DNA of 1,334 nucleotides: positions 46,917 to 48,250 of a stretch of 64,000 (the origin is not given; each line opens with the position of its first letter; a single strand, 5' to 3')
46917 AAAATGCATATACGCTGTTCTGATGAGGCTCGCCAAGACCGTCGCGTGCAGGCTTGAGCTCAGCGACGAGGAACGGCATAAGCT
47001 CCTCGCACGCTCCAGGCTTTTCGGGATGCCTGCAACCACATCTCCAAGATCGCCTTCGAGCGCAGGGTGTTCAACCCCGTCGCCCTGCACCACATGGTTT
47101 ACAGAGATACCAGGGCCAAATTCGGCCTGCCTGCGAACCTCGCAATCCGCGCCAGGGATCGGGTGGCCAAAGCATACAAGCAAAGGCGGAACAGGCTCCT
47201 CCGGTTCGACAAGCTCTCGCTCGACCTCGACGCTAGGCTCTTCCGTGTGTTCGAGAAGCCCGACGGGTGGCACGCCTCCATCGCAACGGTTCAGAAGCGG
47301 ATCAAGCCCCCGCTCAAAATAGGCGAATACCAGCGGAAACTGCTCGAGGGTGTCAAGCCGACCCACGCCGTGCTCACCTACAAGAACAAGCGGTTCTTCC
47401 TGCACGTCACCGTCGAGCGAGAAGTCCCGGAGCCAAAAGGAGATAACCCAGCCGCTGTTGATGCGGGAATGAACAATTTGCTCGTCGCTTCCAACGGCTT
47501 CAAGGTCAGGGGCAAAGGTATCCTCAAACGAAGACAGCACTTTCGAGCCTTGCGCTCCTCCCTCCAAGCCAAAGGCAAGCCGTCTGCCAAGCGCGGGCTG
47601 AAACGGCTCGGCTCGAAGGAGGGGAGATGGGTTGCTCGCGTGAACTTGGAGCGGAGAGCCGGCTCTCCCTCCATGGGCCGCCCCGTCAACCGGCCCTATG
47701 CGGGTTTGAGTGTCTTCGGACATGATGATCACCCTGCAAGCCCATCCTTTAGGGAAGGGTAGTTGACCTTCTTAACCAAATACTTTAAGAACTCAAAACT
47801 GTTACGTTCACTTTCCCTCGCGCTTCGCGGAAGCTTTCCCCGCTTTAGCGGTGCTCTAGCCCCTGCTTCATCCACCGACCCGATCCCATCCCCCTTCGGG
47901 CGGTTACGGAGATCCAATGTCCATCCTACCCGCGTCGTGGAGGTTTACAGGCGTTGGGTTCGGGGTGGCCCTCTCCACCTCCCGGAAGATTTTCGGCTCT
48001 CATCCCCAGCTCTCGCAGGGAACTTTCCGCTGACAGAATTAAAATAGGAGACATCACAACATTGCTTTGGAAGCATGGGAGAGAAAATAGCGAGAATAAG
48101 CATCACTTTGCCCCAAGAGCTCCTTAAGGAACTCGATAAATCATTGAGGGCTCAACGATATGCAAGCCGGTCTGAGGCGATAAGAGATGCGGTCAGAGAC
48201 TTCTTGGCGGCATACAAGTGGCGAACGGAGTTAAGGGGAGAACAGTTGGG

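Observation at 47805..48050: Repeat family D: two inverted about 250-nt copies with conserved blocks and variable inserts (candidate structured RNA/MITE)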

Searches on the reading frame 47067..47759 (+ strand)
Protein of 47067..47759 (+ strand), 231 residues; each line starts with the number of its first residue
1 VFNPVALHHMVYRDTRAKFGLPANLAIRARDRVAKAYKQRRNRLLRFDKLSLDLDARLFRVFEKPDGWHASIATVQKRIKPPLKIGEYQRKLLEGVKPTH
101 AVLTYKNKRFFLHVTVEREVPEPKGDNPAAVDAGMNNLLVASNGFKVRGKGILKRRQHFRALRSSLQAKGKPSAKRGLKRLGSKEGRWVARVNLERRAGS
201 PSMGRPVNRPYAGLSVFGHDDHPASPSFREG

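Call 27: find_homologous_proteins(query=window:47067-47759:+, max_evalue=1e-10)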
Query window:47067-47759:+ (231 aa): 140 proteins with E <= 1e-10 among 489 candidates; the best 120 are listed.
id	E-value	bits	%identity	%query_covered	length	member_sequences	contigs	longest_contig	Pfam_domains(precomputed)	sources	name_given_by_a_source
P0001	1.6e-149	513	100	100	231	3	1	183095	-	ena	-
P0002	3.9e-97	342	76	83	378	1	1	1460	PF01385.26,PF07282.19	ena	-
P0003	1.0e-95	338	72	81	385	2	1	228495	PF01385.26,PF07282.19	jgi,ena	-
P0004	8.4e-95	335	76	83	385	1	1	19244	PF01385.26,PF07282.19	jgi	jgi:IS605 OrfB family transposase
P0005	1.4e-94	334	79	81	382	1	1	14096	PF01385.26,PF07282.19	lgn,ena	-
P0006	2.1e-94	333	75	82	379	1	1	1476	PF01385.26,PF07282.19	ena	-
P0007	3.2e-93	329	76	81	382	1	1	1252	PF01385.26,PF07282.19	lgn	-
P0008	8.8e-93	328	77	83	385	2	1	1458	PF01385.26,PF07282.19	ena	-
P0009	7.1e-91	322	74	83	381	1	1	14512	PF01385.26,PF07282.19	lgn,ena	-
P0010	3.8e-90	319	68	83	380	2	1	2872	PF01385.26,PF07282.19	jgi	jgi:IS605 OrfB family transposase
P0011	5.7e-90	319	71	83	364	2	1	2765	PF01385.26,PF07282.19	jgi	-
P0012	7.4e-90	318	76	83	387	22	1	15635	PF01385.26,PF07282.19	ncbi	ncbi:MAG: RNA-guided endonuclease InsQ/TnpB family protein [Candidatus Freyarchaeota archaeon]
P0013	8.3e-90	318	72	83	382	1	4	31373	PF01385.26,PF07282.19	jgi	-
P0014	2.2e-89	317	75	83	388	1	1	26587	PF01385.26,PF07282.19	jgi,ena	-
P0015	3.1e-89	316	75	83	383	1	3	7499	PF01385.26,PF07282.19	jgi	-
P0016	2.0e-88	314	74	83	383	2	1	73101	PF01385.26,PF07282.19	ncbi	ncbi:MAG: RNA-guided endonuclease InsQ/TnpB family protein [Candidatus Asgardarchaeia archaeon]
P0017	3.5e-88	313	71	83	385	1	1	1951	PF01385.26,PF07282.19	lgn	-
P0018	1.9e-87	310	69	83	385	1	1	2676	PF01385.26,PF07282.19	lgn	-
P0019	1.8e-86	307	70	82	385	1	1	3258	PF01385.26,PF07282.19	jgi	jgi:IS605 OrfB family transposase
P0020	1.0e-84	302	71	83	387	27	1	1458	PF01385.26,PF07282.19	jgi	-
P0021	1.1e-84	301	70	82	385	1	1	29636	PF01385.26,PF07282.19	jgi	jgi:IS605 OrfB family transposase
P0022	2.9e-84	300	70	83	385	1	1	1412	PF01385.26,PF07282.19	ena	-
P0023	5.8e-84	299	69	83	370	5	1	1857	PF01385.26,PF07282.19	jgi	jgi:IS605 OrfB family transposase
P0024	9.4e-84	298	69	82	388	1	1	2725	PF01385.26,PF07282.19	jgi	jgi:IS605 OrfB family transposase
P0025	9.5e-84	298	72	81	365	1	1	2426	PF01385.26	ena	-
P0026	9.6e-84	298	70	82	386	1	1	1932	PF01385.26,PF07282.19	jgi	-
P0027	1.9e-83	297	69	83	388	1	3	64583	PF01385.26,PF07282.19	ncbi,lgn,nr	ncbi:MAG: IS200/IS605 family element transposase accessory protein TnpB [Candidatus Methanomethylial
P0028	4.4e-83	296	70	83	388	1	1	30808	PF01385.26,PF07282.19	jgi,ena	-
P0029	1.6e-82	294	69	83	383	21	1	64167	PF01385.26,PF07282.19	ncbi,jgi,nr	ncbi:MAG: transposase [Candidatus Methanomethylicia archaeon]|nr:transposase [Candidatus Methanometh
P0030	1.6e-82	294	71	82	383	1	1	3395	PF01385.26,PF07282.19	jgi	jgi:IS605 OrfB family transposase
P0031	2.0e-82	294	69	83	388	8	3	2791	PF01385.26,PF07282.19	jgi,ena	jgi:IS605 OrfB family transposase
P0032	3.3e-82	293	70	75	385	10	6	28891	PF01385.26,PF07282.19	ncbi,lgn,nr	ncbi:MAG: transposase [Candidatus Methanomethylicaceae archaeon]|nr:transposase [Candidatus Verstrae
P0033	2.6e-81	290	69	83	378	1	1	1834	PF01385.26,PF07282.19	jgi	jgi:IS605 OrfB family transposase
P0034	3.2e-81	290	69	83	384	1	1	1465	PF01385.26,PF07282.19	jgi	jgi:IS605 OrfB family transposase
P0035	4.2e-81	290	70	83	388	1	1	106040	PF01385.26,PF07282.19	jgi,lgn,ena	-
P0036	4.8e-80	286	69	83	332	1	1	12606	PF01385.26,PF07282.19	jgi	-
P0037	5.5e-80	286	68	83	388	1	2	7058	PF01385.26,PF07282.19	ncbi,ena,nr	ncbi:TPA: transposase [Candidatus Bathyarchaeota archaeon]|nr:transposase [Candidatus Bathyarchaeota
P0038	8.7e-80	285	68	83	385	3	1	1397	PF01385.26,PF07282.19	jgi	-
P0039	1.6e-79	285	69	82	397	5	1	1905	PF01385.26,PF07282.19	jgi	jgi:IS605 OrfB family transposase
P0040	4.0e-78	280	66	83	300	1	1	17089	PF01385.26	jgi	jgi:IS605 OrfB family transposase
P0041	4.9e-78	280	69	82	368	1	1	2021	PF01385.26,PF07282.19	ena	-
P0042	2.1e-77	278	68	82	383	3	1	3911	PF01385.26,PF07282.19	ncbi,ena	-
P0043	6.4e-77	276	66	83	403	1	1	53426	PF01385.26,PF07282.19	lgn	-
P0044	2.4e-76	274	72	76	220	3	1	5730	PF01385.26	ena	-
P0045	2.5e-74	268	63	83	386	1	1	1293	PF01385.26,PF07282.19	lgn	-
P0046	1.2e-73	265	61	83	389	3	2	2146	PF01385.26,PF07282.19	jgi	-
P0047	5.0e-73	263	63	83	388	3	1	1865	PF01385.26,PF07282.19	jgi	jgi:IS605 OrfB family transposase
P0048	7.2e-73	263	66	83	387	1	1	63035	PF01385.26,PF07282.19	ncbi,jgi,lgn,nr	ncbi:MAG: IS200/IS605 family element transposase accessory protein TnpB [Candidatus Verstraetearchae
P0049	3.0e-72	261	67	79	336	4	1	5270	PF01385.26,PF07282.19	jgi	jgi:IS605 OrfB family transposase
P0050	2.3e-68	248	56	83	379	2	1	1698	PF01385.26,PF07282.19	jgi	jgi:IS605 OrfB family transposase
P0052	9.0e-67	243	57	83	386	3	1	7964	PF01385.26,PF07282.19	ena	-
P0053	8.6e-66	240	58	82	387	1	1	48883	PF01385.26,PF07282.19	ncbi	ncbi:MAG: RNA-guided endonuclease InsQ/TnpB family protein [Candidatus Baldrarchaeia archaeon]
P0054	3.1e-65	238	57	83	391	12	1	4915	PF01385.26,PF07282.19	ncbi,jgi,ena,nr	ncbi:MAG: transposase [Candidatus Aenigmatarchaeota archaeon]|nr:MAG: transposase [Candidatus Aenigm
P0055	2.5e-64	235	58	83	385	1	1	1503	PF01385.26,PF07282.19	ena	-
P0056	2.9e-64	235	56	83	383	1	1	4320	PF01385.26,PF07282.19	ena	-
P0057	4.4e-64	234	59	83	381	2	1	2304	PF01385.26,PF07282.19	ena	-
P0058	6.9e-64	233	56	83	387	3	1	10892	PF01385.26,PF07282.19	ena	-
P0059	1.5e-63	232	58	83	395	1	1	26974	PF01385.26,PF07282.19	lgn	-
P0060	8.5e-63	230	58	83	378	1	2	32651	PF01385.26,PF07282.19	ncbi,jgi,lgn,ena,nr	ncbi:transposase [Archaeoglobales archaeon]|nr:MAG: transposase [Archaeoglobales archaeon]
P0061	2.7e-62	228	56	83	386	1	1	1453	PF01385.26,PF07282.19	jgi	-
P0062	2.7e-62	228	56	83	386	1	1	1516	PF01385.26,PF07282.19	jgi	-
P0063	3.1e-62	228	56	83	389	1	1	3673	PF01385.26,PF07282.19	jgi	-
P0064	3.2e-62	228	70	61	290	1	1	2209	PF01385.26,PF07282.19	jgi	jgi:IS605 OrfB family transposase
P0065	4.1e-62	228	56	83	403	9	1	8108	PF01385.26,PF07282.19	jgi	-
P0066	6.5e-62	227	55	83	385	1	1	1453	PF01385.26,PF07282.19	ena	-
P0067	5.6e-61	224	59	83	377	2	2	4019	PF01385.26,PF07282.19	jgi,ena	-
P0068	7.0e-61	224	54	83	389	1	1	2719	PF01385.26,PF07282.19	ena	-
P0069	1.8e-60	222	58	83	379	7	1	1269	PF01385.26,PF07282.19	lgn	-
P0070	2.2e-60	222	54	83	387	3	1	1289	PF01385.26,PF07282.19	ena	-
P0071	2.5e-60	222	57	82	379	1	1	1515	PF01385.26,PF07282.19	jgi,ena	-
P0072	4.1e-60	221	56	83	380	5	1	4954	PF01385.26,PF07282.19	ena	-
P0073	2.6e-59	218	58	83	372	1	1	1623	PF01385.26,PF07282.19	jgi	-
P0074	1.0e-58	217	57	84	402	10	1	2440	PF01385.26,PF07282.19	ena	-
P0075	1.2e-58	216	58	83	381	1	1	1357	PF01385.26,PF07282.19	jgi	-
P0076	1.2e-58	216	58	83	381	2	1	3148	PF01385.26,PF07282.19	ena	-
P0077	2.2e-58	215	56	83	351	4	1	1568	PF01385.26,PF07282.19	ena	-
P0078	2.4e-58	215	55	83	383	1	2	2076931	PF01385.26,PF07282.19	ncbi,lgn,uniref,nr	ncbi:transposase, IS605 OrfB family, central region [Archaeoglobus sulfaticallidus PM70-1]|uniref:Tr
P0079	4.0e-58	215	56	83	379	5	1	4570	PF01385.26,PF07282.19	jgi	-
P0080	4.8e-58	214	51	83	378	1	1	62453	PF01385.26,PF07282.19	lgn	-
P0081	4.9e-58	214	56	83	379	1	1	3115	PF01385.26,PF07282.19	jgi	-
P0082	5.2e-58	214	55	82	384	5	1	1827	PF01385.26,PF07282.19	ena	-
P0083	3.5e-57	211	52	83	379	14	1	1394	PF01385.26,PF07282.19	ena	-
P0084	4.1e-57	211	55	83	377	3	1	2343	PF01385.26,PF07282.19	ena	-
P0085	9.9e-57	210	56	83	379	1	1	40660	PF01385.26,PF07282.19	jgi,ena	-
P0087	1.0e-56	210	57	83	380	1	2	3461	PF01385.26,PF07282.19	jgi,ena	-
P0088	1.5e-56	209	55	83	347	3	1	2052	PF01385.26,PF07282.19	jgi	-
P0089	2.1e-56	209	55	83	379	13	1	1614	PF01385.26,PF07282.19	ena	-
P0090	3.1e-56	208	52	83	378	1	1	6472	PF01385.26,PF07282.19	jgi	-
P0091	3.4e-56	208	55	83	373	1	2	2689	PF01385.26,PF07282.19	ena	-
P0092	4.6e-56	208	55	82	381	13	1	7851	PF01385.26,PF07282.19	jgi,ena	-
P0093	4.9e-56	208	54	83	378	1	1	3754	PF01385.26,PF07282.19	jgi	jgi:IS605 OrfB family transposase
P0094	5.5e-56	208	56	83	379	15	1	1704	PF01385.26,PF07282.19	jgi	-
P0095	7.1e-56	207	55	83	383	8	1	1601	PF01385.26,PF07282.19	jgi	-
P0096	1.2e-55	206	54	83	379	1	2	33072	PF01385.26,PF07282.19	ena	-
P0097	1.3e-55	206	56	83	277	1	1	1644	PF01385.26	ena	-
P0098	1.9e-55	206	53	83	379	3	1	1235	PF01385.26,PF07282.19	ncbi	-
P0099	3.6e-55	205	55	83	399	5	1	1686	PF01385.26,PF07282.19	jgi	-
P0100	6.3e-55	204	55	83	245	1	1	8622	PF01385.26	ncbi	ncbi:MAG: hypothetical protein DRN91_03805, partial [Candidatus Alkanophagales archaeon]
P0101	9.5e-55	204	55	83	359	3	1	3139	PF01385.26,PF07282.19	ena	-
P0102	9.7e-55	203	67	61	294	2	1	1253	PF01385.26,PF07282.19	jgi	-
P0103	1.7e-54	203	56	83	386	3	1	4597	PF01385.26,PF07282.19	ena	-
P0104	1.4e-53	200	52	83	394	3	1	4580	PF01385.26,PF07282.19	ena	-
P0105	3.0e-53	199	52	83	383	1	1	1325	PF01385.26,PF07282.19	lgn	-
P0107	1.2e-50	190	52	83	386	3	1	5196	PF01385.26,PF07282.19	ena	-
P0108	5.0e-50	188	65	61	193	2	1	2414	PF01385.26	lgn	-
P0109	6.9e-50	188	50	83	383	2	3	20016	PF01385.26,PF07282.19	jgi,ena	-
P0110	8.6e-50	187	50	83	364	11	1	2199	PF01385.26,PF07282.19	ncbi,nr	ncbi:MAG: transposase [Methanophagales archaeon]|nr:transposase [Methanophagales archaeon]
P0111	2.2e-49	186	51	83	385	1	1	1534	PF01385.26,PF07282.19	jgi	jgi:putative transposase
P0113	7.9e-45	171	52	81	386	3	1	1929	PF01385.26,PF07282.19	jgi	jgi:putative transposase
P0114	1.0e-44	171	51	83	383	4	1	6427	PF07282.19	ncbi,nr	ncbi:MAG: transposase [Canidatus Methanoxibalbensis ujae]|nr:transposase [Candidatus Methanoxibalben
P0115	1.3e-44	170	51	81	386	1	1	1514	PF01385.26,PF07282.19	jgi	jgi:putative transposase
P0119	5.8e-43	165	51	82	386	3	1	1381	PF01385.26,PF07282.19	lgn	-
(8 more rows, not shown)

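Call 28: find_encoding_contigs(protein=P0003, flank=10000, max_places=4)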
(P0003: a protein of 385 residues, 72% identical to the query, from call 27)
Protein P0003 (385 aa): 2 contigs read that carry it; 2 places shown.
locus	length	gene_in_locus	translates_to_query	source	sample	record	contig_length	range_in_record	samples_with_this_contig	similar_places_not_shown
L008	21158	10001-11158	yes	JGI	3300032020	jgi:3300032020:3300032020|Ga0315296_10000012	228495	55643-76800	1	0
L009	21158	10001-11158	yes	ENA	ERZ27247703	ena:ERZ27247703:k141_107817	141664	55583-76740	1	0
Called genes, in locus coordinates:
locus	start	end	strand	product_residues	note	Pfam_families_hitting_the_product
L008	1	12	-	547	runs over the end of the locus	PF01558:POR, PF01855:POR_N, PF02776:TPP_enzyme_N (faint)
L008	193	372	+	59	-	PF00301:Rubredoxin, PF21349:RUBY_RBDX (faint)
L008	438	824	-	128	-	PF01880:Desulfoferrodox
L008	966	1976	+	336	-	PF00296:Bac_luciferase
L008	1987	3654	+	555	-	PF01943:Polysacc_synt, PF13440:Polysacc_synt_3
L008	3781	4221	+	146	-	-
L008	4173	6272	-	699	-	PF04945:YHS, PF00122:E1-E2_ATPase, PF00702:Hydrolase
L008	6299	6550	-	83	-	-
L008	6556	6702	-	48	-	PF04945:YHS (weak)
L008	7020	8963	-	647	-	PF01926:MMR_HSR1, PF02421:FeoB_N, PF17910:FeoB_Cyto, PF07670:Gate, PF07664:FeoB_C, PF07670:Gate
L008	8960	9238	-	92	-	PF04023:FeoA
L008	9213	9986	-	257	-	PF01325:Fe_dep_repress, PF02742:Fe_dep_repr_C, PF04023:FeoA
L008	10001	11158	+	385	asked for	PF01385:OrfB_IS605, PF07282:Cas12f1-like_TNB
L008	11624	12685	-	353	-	PF01300:Sua5_yciO_yrdC, PF03481:Sua5_C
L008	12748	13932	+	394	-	PF05559:DUF763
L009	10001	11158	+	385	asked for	PF01385:OrfB_IS605, PF07282:Cas12f1-like_TNB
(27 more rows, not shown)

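Call 29: find_encoding_contigs(protein=P0005, flank=10000, max_places=4)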
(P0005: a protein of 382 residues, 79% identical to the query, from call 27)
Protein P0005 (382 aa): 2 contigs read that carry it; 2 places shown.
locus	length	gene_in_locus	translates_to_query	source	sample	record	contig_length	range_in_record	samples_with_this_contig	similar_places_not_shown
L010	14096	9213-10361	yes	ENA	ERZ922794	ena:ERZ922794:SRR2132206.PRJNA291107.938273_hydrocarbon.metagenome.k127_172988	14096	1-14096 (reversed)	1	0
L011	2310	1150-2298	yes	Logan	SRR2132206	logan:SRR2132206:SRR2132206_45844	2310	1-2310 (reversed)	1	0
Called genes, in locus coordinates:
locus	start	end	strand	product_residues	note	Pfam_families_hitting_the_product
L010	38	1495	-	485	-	PF00005:ABC_tran, PF13555:AAA_29 (faint)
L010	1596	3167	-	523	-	PF03237:Terminase_6N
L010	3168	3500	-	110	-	-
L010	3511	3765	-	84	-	-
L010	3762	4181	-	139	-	-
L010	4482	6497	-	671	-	PF24032:YQBQ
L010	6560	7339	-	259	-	-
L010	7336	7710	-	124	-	PF04883:HK97-gp10_like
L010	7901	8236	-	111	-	-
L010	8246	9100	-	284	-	PF18906:Phage_tube_2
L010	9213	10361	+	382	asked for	PF01385:OrfB_IS605, PF07282:Cas12f1-like_TNB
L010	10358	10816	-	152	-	-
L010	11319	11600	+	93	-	-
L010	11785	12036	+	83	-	-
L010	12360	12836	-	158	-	-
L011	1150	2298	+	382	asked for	PF01385:OrfB_IS605, PF07282:Cas12f1-like_TNB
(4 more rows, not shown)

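Call 91: find_encoding_contigs(protein=P0006, flank=3000, max_places=4)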
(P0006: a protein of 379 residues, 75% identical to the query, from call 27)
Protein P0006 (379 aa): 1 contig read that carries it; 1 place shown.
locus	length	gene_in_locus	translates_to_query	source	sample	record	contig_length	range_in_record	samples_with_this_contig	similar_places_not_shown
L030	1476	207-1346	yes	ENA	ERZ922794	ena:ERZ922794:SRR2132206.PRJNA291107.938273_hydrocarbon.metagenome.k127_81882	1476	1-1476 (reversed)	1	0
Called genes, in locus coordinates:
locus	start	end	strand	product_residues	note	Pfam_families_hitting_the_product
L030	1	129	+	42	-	?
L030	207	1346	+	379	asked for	PF01385:OrfB_IS605, PF07282:Cas12f1-like_TNB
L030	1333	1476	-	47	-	?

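Call 92: find_encoding_contigs(protein=P0002, flank=3000, max_places=4)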
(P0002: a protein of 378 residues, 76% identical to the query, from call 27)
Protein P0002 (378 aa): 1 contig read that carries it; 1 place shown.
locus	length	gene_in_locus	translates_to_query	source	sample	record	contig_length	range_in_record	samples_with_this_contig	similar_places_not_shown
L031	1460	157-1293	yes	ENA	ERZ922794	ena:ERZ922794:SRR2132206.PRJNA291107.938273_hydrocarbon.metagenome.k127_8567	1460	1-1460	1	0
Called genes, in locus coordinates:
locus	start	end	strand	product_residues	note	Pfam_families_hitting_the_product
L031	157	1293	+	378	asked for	PF01385:OrfB_IS605, PF07282:Cas12f1-like_TNB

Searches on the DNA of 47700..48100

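Call 7: search_rna_families(source=window, start=47700, end=48100, threshold=evalue, max_evalue=10, show_alignments=3)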
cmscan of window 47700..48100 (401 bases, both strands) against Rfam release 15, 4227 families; matches with E-value up to 10: 2.
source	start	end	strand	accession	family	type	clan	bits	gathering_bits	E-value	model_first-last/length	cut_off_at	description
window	47700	47767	-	RF02033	HEARO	Gene;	-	12.8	83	2.3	1-44/211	3'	HNH endonuclease-associated RNA and ORF (HEARO) RNA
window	47755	47803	-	RF00066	U7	Gene; snRNA;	-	11.2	34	9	1-62/62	no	U7 small nuclear RNA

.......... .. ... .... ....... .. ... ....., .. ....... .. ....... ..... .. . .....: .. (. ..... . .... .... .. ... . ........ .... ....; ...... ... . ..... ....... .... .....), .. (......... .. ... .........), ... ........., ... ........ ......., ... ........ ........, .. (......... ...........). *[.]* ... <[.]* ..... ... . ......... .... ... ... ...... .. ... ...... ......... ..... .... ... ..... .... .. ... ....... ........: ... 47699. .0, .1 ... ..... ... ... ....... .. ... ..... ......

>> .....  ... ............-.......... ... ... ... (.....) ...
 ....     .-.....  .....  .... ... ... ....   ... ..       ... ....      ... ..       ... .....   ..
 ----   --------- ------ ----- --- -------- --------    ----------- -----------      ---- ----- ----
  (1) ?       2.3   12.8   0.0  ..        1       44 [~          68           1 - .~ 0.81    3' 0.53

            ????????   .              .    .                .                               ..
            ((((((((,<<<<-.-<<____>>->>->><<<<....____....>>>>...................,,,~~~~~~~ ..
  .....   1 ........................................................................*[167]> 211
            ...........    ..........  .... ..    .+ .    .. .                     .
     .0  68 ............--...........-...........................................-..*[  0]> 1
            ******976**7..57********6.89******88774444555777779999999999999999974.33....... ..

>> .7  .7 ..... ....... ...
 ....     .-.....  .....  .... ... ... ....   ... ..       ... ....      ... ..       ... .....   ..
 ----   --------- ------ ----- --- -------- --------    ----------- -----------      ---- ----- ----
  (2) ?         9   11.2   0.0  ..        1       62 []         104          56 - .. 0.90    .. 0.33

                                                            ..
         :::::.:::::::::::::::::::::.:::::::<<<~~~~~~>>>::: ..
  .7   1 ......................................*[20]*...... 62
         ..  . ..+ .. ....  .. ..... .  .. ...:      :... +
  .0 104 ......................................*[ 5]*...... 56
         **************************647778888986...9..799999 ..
